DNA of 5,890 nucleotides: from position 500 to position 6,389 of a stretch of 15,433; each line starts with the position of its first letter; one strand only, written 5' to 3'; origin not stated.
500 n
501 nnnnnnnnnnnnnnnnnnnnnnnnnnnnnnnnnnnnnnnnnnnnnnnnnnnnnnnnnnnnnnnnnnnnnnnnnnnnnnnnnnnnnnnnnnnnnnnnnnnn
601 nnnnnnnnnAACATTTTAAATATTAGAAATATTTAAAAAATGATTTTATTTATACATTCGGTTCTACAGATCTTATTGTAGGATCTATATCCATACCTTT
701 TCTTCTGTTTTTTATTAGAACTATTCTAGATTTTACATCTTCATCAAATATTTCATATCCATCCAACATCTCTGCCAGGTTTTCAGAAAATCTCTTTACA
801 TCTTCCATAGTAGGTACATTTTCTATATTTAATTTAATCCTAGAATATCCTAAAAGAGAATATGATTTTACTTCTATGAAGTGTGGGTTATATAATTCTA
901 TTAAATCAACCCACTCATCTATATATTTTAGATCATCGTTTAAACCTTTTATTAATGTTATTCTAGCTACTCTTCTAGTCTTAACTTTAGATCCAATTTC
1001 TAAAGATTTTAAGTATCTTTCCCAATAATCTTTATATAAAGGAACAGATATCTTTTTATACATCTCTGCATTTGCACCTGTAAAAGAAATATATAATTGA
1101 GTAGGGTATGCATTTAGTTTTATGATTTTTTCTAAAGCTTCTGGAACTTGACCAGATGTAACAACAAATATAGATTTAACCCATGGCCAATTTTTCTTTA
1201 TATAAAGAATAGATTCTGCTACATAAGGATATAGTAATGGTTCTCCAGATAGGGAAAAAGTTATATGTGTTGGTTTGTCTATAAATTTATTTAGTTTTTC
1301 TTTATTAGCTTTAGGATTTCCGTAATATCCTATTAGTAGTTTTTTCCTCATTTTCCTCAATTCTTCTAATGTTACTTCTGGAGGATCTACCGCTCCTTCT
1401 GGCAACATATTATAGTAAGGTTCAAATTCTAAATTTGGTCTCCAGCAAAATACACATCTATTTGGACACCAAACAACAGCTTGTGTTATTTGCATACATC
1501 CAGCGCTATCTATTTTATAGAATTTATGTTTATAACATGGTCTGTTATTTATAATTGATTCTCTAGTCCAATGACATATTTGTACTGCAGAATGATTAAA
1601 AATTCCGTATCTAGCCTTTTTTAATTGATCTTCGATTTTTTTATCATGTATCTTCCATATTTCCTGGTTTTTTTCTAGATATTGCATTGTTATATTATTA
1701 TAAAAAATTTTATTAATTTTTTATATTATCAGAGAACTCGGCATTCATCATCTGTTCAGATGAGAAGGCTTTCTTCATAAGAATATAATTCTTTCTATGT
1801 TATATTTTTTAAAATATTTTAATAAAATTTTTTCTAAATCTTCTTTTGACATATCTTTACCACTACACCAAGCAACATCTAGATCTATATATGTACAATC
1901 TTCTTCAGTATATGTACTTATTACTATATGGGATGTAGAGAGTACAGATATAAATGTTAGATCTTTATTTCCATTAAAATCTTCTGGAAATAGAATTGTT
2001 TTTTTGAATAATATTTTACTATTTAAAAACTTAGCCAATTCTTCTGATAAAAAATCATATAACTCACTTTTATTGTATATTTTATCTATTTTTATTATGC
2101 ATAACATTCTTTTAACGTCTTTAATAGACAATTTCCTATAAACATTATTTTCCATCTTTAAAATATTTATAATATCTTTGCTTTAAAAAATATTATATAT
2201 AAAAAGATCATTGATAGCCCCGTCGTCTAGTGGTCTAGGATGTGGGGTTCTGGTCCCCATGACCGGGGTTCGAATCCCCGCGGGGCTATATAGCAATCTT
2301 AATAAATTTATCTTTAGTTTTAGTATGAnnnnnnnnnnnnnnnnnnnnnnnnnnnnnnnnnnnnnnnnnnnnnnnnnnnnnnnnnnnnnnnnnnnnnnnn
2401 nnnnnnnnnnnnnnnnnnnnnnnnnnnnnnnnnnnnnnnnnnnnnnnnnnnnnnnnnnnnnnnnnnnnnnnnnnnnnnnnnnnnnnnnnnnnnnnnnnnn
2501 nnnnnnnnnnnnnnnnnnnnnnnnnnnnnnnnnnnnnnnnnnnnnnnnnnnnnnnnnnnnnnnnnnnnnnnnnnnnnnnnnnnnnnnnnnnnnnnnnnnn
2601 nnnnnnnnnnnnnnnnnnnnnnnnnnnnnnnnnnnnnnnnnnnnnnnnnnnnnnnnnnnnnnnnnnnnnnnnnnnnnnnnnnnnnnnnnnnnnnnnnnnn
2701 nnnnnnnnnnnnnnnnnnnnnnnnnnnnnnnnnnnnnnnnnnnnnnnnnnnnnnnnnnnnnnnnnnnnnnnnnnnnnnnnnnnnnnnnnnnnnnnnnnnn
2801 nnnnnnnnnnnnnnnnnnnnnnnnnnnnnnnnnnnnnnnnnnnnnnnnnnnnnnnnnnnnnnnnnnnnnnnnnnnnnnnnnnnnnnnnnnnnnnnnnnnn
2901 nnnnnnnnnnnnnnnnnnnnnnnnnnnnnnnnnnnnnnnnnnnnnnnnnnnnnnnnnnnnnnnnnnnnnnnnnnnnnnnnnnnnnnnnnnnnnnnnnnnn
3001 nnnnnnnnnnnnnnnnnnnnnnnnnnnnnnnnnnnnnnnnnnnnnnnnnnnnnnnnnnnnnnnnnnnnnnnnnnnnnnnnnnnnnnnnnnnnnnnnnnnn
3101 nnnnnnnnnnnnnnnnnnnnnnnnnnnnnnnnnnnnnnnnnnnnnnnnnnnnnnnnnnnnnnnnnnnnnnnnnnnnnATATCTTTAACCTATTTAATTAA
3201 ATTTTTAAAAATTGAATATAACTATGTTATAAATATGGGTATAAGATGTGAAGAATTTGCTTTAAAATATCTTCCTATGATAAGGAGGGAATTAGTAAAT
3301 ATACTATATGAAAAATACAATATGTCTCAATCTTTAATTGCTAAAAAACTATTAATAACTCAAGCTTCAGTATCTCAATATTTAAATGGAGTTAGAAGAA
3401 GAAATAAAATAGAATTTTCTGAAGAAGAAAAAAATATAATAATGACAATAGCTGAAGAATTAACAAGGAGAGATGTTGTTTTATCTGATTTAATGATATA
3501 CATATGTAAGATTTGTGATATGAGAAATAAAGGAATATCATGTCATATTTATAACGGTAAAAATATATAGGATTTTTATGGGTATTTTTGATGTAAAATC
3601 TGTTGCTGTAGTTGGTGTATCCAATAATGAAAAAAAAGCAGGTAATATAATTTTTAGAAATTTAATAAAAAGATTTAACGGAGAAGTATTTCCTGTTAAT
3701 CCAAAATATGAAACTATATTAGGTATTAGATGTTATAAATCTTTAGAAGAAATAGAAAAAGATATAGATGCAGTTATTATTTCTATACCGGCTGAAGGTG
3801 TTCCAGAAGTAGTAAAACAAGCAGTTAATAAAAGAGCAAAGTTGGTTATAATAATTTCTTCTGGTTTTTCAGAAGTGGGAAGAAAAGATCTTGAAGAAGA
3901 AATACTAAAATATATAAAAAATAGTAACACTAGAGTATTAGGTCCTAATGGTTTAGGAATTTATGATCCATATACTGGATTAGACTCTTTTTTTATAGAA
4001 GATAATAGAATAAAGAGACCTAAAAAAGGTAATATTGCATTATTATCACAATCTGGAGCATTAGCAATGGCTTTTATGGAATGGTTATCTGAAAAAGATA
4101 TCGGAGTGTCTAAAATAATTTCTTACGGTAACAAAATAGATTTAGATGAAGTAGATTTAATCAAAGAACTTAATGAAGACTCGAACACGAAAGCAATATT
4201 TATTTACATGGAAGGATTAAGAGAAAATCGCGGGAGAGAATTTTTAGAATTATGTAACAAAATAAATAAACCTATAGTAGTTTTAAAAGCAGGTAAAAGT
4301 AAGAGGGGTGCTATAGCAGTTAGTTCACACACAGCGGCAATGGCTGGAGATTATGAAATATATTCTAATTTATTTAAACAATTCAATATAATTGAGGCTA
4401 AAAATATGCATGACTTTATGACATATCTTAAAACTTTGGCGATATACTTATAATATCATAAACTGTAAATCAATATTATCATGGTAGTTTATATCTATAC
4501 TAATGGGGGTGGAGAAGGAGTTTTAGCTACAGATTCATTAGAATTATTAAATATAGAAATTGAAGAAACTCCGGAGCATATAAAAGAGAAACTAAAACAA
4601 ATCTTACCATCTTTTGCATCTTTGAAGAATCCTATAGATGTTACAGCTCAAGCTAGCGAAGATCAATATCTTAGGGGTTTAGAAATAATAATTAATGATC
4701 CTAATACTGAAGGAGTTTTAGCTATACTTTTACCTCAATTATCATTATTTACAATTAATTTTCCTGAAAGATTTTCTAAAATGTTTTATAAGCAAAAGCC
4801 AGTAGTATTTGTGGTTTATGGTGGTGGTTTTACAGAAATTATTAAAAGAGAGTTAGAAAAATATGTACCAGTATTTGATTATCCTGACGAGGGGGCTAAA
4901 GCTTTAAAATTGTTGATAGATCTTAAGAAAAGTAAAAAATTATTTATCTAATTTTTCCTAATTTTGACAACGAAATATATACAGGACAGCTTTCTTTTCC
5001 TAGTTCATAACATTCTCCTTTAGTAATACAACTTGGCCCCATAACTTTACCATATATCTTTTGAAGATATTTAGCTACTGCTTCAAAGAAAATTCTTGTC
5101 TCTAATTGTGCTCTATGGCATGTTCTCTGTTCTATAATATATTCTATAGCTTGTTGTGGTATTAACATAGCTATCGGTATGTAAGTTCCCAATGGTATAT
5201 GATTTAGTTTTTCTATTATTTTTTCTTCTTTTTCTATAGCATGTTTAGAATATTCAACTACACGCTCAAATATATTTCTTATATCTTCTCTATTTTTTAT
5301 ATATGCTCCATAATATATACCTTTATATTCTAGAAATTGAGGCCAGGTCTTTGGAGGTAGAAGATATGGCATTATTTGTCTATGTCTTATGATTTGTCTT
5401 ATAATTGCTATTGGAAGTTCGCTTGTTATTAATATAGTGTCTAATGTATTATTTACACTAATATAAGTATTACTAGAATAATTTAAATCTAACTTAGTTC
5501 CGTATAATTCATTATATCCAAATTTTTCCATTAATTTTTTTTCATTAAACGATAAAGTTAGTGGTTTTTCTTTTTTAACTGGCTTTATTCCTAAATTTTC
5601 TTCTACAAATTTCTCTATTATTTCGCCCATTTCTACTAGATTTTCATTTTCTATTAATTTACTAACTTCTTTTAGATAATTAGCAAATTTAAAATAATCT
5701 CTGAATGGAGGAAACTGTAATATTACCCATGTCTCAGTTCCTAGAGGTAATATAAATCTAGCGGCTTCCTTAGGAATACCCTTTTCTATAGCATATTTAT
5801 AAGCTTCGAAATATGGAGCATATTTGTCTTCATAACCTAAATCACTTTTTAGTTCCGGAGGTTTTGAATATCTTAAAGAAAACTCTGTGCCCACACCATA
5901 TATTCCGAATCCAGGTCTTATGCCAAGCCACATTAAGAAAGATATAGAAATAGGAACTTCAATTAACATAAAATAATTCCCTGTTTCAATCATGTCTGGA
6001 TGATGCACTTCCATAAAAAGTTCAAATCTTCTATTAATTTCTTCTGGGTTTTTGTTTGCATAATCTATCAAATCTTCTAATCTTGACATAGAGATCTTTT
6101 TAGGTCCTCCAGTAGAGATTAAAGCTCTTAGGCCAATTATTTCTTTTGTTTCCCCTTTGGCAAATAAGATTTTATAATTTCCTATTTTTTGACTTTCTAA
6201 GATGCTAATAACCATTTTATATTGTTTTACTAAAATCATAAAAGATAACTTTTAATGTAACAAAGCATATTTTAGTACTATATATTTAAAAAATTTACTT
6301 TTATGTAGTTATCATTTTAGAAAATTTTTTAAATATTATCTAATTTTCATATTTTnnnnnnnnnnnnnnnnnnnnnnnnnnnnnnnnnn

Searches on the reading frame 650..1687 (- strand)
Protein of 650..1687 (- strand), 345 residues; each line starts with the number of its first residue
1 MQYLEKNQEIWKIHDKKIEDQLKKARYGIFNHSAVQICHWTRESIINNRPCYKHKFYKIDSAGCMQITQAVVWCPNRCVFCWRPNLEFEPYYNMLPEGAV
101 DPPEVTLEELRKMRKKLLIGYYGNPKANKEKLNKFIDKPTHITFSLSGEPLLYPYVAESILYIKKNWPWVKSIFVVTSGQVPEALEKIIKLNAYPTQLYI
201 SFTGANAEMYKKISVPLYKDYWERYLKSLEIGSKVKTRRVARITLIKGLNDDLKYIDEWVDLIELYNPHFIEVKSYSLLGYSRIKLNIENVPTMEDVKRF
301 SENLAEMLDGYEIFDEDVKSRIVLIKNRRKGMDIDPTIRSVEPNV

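Call 8: search_protein_families(library=pfam, proteins=[window:650-1687:-], max_evalue=0.01)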
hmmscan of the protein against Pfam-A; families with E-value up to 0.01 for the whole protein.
window:650-1687:- (345 aa): 3 families
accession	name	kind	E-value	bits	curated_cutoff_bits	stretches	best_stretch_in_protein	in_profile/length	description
PF08608.17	Wyosine_form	-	5.9e-18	65.3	22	1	267-326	3-62/63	Wyosine base formation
PF04055.27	Radical_SAM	-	1.4e-17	64.8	29.5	1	72-252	5-157/166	Radical SAM superfamily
PF11380.13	Stealth_CR2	-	0.00075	20.1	39.4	1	163-186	15-38/108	Stealth protein CR2, conserved region 2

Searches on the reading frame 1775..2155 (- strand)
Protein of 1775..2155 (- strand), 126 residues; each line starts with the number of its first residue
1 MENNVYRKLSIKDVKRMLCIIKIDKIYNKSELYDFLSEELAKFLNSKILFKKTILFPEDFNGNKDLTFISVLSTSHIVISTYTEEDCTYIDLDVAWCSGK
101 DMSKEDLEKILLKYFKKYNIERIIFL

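Call 8: search_protein_families(library=pfam, proteins=[window:1775-2155:-], max_evalue=0.01)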
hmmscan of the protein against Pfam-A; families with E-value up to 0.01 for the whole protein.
window:1775-2155:- (126 aa): 1 family
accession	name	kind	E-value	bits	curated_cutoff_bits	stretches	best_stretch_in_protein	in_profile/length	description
PF02675.21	AdoMet_dc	-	4.1e-06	27.5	25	1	25-120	13-99/107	S-adenosylmethionine decarboxylase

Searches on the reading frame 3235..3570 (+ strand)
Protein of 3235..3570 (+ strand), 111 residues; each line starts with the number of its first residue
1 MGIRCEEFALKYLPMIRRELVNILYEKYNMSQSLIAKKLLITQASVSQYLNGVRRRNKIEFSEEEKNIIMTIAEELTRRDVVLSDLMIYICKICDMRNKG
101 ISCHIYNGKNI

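Call 8: search_protein_families(library=pfam, proteins=[window:3235-3570:+], max_evalue=0.01)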
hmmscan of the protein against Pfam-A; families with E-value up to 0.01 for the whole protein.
window:3235-3570:+ (111 aa): 3 families
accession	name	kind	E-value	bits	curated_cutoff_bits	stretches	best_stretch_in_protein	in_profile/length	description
PF01381.28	HTH_3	-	5.6e-05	23.5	23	1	26-54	6-34/55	Helix-turn-helix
PF24034.1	DUF7343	-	0.0026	18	27.6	1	29-60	18-49/62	Domain of unknown function (DUF7343)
PF13412.12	HTH_24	-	0.0048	16.9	21.9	1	16-51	4-39/48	Winged helix-turn-helix DNA-binding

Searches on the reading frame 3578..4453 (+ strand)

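Call 8: search_protein_families(library=pfam, proteins=[window:3578-4453:+], max_evalue=0.01)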
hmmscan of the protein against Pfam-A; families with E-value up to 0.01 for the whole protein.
window:3578-4453:+ (291 aa): 5 families
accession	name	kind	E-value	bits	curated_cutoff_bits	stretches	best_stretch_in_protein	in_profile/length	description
PF13607.11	Succ_CoA_lig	-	2.3e-46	157.4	27.4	1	150-287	1-138/138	Succinyl-CoA ligase like flavodoxin domain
PF13380.12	CoA_binding_2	-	3.4e-26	92.4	22.8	1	7-128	1-113/116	CoA binding domain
PF02629.25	CoA_binding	-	4.2e-18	66.3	22.3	1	7-96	4-97/97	CoA binding domain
PF01210.29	NAD_Gly3P_dh_N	-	0.00074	20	23.1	1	49-124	56-135/158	NAD-dependent glycerol-3-phosphate dehydrogenase N-terminus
PF00549.24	Ligase_CoA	-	0.0009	19.8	24.5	1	156-240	1-93/128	CoA-ligase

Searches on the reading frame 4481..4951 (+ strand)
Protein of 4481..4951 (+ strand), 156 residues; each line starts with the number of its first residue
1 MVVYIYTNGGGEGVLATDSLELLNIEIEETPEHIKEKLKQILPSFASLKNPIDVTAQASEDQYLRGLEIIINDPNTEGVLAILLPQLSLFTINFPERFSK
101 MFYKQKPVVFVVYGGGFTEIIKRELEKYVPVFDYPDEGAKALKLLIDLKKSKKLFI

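Call 8: search_protein_families(library=pfam, proteins=[window:4481-4951:+], max_evalue=0.01)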
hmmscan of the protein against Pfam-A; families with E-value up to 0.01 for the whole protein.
window:4481-4951:+ (156 aa): 1 family
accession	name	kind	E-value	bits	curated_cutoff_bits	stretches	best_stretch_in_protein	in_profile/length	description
PF19045.5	Ligase_CoA_2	-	7.5e-06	26.5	23.7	1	3-78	1-76/162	Ligase-CoA domain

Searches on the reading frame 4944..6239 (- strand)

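Call 7: search_protein_families(library=pfam, proteins=[window:4944-6239:-], max_evalue=0.1)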
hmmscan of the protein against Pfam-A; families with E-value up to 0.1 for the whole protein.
window:4944-6239:- (431 aa): 1 family
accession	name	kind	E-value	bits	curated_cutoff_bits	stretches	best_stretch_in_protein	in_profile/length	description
PF02511.20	Thy1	-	3.5e-14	53.5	24.8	2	62-175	32-152/191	Thymidylate synthase complementing protein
